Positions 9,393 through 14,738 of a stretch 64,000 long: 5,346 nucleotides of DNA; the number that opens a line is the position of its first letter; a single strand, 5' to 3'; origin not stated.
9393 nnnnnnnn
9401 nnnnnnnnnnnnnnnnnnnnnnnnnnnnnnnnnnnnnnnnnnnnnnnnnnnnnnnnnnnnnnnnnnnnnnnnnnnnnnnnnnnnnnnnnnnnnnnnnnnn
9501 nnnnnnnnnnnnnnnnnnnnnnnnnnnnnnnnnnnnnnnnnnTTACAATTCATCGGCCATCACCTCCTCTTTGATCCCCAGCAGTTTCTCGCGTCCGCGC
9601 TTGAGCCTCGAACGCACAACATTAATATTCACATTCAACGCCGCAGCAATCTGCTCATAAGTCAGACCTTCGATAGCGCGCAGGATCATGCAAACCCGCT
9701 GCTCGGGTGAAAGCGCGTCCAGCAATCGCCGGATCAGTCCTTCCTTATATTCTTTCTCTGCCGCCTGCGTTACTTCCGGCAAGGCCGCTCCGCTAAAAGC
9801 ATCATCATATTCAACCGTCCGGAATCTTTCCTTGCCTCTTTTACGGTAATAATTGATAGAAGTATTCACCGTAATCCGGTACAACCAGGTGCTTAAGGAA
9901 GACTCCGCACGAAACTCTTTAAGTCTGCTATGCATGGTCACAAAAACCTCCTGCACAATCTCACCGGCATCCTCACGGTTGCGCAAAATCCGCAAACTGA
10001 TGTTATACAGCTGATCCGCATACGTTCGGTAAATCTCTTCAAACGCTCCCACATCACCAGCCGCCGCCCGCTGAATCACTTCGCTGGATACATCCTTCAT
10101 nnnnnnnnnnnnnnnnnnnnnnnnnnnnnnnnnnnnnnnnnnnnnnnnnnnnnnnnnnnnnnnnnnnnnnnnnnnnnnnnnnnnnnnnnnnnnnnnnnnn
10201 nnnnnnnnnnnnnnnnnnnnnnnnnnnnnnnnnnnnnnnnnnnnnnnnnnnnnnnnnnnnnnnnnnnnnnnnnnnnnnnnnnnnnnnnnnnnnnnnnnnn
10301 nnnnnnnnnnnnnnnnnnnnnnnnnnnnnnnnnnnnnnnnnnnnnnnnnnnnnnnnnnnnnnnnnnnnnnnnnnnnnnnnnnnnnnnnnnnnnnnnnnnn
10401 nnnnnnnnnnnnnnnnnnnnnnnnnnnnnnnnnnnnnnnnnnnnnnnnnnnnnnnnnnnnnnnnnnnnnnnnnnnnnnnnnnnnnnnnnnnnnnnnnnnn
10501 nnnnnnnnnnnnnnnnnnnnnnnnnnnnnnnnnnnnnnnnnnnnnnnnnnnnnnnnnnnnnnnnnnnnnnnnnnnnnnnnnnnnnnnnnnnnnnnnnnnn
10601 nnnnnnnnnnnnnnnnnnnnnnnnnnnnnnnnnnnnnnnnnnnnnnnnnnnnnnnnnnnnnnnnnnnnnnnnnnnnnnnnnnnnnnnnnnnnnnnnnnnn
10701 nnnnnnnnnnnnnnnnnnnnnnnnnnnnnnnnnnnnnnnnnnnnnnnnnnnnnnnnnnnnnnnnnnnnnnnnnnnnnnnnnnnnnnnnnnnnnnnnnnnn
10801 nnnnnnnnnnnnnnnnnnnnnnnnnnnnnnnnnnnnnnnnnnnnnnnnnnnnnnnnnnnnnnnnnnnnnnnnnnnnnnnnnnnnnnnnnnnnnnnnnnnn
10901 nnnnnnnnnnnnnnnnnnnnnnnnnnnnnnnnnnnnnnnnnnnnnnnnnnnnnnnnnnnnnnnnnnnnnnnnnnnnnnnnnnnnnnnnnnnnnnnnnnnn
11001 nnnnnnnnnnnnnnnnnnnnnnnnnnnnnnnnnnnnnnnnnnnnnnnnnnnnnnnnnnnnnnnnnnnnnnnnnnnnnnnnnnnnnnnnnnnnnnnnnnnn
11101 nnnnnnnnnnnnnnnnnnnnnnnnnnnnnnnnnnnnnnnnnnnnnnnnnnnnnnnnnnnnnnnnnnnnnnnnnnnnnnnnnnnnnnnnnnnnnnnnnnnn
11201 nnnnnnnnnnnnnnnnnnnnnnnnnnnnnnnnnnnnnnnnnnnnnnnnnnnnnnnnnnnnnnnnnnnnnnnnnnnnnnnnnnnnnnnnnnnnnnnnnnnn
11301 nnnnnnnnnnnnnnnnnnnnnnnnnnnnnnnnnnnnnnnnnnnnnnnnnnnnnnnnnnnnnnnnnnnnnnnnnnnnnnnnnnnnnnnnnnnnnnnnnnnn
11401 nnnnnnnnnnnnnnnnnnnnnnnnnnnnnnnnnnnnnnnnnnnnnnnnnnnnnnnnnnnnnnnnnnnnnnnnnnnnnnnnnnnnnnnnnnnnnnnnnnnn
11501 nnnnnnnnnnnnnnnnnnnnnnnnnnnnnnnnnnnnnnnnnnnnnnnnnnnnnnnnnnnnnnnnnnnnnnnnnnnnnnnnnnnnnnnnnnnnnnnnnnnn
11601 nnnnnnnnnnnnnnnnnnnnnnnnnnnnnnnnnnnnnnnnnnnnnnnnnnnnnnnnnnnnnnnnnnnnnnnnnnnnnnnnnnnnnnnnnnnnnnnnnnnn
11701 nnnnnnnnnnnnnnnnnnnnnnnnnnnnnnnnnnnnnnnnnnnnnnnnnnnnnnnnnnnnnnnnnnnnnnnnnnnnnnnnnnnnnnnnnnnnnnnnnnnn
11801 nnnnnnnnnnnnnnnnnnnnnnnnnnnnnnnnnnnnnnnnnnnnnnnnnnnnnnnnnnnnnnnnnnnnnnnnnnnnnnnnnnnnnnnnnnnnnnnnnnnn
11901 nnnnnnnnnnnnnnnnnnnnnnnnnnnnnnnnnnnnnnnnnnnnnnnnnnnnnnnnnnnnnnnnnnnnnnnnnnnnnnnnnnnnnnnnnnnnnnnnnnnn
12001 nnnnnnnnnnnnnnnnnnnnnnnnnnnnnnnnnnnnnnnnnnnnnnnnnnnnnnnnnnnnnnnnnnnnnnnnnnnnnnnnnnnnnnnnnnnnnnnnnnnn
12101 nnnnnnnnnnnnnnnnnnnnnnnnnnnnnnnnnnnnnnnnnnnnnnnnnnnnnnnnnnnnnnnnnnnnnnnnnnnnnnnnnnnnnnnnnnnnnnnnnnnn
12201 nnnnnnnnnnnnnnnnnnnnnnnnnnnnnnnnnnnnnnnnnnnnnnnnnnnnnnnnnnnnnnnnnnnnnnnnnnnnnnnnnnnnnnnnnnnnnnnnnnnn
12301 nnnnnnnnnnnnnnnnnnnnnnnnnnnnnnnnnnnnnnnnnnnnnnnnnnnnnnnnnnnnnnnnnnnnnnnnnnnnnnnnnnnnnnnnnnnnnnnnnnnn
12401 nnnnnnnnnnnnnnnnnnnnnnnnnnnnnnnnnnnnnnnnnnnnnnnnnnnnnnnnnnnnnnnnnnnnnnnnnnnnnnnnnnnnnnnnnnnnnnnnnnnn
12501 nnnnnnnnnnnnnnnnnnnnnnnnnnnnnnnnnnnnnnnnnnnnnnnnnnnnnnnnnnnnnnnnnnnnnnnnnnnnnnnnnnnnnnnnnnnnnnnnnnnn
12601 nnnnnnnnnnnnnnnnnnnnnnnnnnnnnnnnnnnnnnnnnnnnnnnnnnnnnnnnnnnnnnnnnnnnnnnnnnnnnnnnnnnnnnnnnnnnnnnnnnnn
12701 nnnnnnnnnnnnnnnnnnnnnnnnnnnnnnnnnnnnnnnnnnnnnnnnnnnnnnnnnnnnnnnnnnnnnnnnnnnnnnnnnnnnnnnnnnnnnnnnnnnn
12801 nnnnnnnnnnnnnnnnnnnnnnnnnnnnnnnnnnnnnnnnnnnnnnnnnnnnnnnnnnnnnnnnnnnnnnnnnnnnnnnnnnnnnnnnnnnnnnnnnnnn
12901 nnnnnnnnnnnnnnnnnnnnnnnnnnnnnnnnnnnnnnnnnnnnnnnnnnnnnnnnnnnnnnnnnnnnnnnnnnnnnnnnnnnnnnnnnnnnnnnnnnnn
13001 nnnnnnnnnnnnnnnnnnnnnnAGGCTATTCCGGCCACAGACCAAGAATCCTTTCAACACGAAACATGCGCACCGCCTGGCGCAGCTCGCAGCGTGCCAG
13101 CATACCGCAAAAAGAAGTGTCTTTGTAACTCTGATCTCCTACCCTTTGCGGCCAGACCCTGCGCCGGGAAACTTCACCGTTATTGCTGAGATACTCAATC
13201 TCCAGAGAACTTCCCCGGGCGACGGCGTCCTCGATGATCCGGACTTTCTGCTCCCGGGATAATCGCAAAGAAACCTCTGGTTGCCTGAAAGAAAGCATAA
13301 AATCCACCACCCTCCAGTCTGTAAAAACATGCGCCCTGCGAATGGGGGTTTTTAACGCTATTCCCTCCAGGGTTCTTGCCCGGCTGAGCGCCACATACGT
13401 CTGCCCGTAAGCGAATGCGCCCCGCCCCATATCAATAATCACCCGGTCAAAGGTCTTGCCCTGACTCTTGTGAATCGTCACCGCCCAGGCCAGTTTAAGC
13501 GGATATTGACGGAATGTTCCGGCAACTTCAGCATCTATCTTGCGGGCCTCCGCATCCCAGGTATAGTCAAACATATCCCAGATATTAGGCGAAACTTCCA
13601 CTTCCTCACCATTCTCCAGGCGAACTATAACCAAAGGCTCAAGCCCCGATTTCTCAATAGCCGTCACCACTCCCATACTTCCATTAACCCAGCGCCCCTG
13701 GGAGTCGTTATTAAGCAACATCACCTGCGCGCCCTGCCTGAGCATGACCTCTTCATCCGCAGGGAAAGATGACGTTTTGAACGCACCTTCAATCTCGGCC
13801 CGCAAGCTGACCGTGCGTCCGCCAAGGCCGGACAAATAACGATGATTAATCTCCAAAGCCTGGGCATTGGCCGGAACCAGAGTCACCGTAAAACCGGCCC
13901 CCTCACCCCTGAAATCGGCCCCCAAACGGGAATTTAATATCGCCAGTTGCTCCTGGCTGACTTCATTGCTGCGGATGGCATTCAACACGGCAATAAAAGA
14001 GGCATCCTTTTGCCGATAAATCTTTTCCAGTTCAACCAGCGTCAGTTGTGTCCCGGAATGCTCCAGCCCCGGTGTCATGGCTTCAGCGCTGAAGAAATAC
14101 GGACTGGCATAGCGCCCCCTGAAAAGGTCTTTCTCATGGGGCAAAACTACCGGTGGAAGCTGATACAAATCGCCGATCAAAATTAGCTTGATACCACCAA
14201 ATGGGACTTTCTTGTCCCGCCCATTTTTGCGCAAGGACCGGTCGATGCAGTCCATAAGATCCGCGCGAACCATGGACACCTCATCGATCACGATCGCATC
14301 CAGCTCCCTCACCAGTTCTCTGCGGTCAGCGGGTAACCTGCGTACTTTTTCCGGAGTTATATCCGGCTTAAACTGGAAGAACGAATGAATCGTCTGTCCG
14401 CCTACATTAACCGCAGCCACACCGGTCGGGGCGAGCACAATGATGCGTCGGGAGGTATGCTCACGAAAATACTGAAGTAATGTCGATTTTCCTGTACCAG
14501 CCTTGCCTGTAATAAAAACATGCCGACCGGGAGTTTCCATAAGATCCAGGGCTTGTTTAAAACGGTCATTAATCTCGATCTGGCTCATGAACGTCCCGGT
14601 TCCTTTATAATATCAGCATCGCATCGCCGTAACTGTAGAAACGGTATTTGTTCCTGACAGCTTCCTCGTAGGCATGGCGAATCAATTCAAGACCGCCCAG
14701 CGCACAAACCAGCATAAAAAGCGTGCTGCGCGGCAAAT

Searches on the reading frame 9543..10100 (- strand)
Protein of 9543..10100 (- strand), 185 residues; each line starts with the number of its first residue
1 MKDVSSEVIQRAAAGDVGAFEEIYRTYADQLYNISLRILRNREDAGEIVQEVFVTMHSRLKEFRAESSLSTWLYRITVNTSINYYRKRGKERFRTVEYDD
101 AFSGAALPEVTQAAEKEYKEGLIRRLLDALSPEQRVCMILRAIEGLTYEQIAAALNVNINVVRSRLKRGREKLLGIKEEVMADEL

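Call 81: search_protein_families(library=pfam, proteins=[window:9543-10100:-], max_evalue=0.0001)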
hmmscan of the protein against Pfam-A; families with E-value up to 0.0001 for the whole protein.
window:9543-10100:- (185 aa): 6 families
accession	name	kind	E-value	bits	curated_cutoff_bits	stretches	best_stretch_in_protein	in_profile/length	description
PF08281.18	Sigma70_r4_2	-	8.5e-17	61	25.7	1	122-173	3-54/54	Sigma-70, region 4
PF04542.20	Sigma70_r2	-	1e-16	60.9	24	1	23-90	1-70/71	Sigma-70 region 2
PF04545.22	Sigma70_r4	-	3e-10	39.9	24.1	1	126-173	1-48/50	Sigma-70, region 4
PF07638.17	Sigma70_ECF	-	6.9e-07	29.8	21.1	1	6-173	5-179/185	ECF sigma factor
PF12645.13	HTH_16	-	9e-06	26.2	22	1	7-60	2-53/65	Helix-turn-helix domain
PF13384.12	HTH_23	-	3e-05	24.1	24.6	1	132-168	4-40/50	Homeodomain-like domain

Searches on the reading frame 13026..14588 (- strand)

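Call 81: search_protein_families(library=pfam, proteins=[window:13026-14588:-], max_evalue=0.0001)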
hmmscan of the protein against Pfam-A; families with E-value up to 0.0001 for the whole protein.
window:13026-14588:- (520 aa): 10 families
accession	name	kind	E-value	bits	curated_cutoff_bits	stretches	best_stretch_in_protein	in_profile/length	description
PF05970.20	PIF1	-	3.2e-28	99.3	25.9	1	17-212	18-219/223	PIF1-like helicase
PF13604.12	AAA_30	-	9e-17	61.9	27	1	16-147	13-131/191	AAA domain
PF13245.12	AAA_19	-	1.2e-13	51.8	25.1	1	19-147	9-132/134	AAA domain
PF02689.20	Herpes_Helicase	-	1.3e-08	33.8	27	0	358-413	721-777/808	Helicase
PF13280.12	WYL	-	3.8e-08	33.6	21.8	1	449-516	3-67/70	WYL domain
PF13538.12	UvrD_C_2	-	6.6e-08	32.7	27.4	1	366-406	1-47/52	UvrD-like helicase C-terminal domain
PF13191.12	AAA_16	-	8.4e-07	30.1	32.6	1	13-120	15-125/167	AAA ATPase domain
PF13479.12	AAA_24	-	1.1e-06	29.1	27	1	23-125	4-95/195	AAA domain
PF01443.25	Viral_helicase1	-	9.1e-06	26.1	21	0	348-406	161-222/228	Viral superfamily 1 RNA helicase core domain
PF13401.12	AAA_22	-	2e-05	25.3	27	1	22-139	6-122/130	AAA domain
